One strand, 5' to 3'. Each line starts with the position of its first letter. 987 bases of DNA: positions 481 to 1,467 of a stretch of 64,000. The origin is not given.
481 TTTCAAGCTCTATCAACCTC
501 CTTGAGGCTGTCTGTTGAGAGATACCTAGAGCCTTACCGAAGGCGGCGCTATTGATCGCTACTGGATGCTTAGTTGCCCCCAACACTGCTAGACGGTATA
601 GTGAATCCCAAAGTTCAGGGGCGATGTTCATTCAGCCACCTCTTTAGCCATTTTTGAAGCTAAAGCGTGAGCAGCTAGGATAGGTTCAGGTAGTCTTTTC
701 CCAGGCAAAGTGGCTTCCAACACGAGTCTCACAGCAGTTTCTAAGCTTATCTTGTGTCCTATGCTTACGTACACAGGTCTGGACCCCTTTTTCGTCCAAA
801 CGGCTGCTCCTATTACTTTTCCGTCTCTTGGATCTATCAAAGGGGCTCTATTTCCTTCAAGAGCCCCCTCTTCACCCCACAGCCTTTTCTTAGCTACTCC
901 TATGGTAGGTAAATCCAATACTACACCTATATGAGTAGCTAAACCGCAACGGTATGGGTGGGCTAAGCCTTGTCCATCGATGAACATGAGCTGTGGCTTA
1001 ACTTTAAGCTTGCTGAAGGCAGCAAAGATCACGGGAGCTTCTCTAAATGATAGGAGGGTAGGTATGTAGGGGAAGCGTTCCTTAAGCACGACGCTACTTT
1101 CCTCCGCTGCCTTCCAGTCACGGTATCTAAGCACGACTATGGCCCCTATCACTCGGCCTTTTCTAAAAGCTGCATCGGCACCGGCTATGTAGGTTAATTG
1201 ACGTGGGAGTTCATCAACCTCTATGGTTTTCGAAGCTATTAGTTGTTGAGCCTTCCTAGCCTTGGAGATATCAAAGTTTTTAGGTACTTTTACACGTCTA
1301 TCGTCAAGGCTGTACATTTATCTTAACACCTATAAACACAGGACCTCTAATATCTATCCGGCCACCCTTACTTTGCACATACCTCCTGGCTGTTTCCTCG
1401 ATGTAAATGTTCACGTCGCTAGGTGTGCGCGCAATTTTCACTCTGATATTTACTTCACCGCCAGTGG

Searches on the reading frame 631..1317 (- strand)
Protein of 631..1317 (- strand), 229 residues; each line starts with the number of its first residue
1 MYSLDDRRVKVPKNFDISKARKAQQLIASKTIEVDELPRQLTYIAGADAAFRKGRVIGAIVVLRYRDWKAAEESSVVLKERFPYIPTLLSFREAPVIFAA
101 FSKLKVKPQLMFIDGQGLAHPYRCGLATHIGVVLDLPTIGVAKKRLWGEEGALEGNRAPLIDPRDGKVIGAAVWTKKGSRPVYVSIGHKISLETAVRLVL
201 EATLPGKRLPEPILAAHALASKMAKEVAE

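Call 93: find_encoding_contigs(protein=window:631-1317:-, flank=10000, max_places=3)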
Protein window:631-1317:- (229 aa): 10 contigs read that carry it; 3 places shown.
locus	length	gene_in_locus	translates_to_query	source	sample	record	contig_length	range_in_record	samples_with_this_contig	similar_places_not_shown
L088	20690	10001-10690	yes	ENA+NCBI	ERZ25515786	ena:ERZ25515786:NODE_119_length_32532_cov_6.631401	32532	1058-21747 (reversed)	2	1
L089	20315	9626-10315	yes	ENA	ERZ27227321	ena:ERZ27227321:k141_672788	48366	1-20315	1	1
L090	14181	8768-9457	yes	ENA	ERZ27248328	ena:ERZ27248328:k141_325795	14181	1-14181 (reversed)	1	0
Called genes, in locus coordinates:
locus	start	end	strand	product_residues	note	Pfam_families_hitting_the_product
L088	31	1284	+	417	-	PF00890:FAD_binding_2 (weak), PF01134:GIDA (weak), PF01494:FAD_binding_3 (weak), PF01946:Thi4 (weak), PF03486:HI0933_like (weak), PF05834:Lycopene_cycl (weak), PF12831:FAD_oxidored, PF22578:GGR_cat (weak), +3 more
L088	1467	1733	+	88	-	PF00736:EF1_GNE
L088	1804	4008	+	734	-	PF02359:CDC48_N, PF02933:CDC48_2, PF05496:RuvB_N, PF00004:AAA, PF07724:AAA_2 (weak), PF17862:AAA_lid_3, PF00004:AAA, PF17862:AAA_lid_3, +22 more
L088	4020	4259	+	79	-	-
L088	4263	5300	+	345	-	PF00752:XPG_N, PF00867:XPG_I, PF01367:5_3_exonuc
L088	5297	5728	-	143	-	PF04027:DUF371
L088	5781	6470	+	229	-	PF01135:PCMT, PF08704:GCD14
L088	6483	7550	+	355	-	PF18093:Trm5_N, PF25133:TYW2_N_2, PF02005:TRM (weak), PF02475:TRM5-TYW2_MTfase, PF05175:MTS (weak), PF06325:PrmA (weak), PF13847:Methyltransf_31 (weak), PF09445:Methyltransf_15, +1 more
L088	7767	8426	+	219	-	PF01997:Translin (faint)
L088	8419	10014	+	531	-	PF01409:tRNA-synt_2d, PF18006:SepRS_C (weak)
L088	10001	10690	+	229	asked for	PF04493:Endonuclease_5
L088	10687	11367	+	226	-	PF25213:HVO_A0261_N (faint), PF12802:MarR_2 (weak), PF12840:HTH_20 (weak), PF01982:CTP-dep_RFKase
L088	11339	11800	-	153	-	PF01467:CTP_transf_like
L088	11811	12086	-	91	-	PF04010:DUF357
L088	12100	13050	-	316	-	PF04055:Radical_SAM, PF08608:Wyosine_form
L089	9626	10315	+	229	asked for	PF04493:Endonuclease_5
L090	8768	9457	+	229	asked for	PF04493:Endonuclease_5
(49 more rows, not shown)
